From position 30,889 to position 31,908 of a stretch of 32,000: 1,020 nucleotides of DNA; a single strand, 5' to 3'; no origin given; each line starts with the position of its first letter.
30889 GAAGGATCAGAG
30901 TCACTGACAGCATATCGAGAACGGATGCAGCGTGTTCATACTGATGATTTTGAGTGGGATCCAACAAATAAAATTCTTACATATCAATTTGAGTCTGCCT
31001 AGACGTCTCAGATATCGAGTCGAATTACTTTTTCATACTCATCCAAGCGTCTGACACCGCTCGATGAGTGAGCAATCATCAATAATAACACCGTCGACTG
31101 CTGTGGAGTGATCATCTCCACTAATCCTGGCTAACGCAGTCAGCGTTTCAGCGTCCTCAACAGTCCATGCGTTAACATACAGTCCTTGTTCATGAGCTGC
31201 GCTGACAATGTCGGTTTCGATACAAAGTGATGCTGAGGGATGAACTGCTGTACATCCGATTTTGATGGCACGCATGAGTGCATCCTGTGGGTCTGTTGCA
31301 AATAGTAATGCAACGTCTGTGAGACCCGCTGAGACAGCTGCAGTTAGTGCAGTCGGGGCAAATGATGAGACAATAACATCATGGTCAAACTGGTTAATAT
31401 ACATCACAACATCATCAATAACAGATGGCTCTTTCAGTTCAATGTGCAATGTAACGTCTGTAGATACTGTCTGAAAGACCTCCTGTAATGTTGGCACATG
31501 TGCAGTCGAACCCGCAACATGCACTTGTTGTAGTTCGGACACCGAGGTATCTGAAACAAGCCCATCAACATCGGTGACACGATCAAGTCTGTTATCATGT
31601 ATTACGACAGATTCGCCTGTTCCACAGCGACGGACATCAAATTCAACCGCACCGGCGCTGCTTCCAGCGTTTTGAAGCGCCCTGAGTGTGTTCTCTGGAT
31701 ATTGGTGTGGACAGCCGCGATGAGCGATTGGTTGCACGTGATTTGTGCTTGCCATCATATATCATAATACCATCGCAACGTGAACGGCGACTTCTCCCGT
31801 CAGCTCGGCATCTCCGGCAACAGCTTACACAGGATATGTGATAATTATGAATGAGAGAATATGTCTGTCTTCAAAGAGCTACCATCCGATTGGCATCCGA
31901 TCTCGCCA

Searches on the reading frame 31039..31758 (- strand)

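Call 57: search_protein_families(library=pfam, proteins=[window:31039-31758:-], max_evalue=0.001)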
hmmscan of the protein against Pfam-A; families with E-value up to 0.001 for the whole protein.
window:31039-31758:- (239 aa): 1 family
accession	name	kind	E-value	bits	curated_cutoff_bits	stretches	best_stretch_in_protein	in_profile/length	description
PF03009.23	GDPD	-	8.2e-32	111.7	23.6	1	13-228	1-241/244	Glycerophosphoryl diester phosphodiesterase family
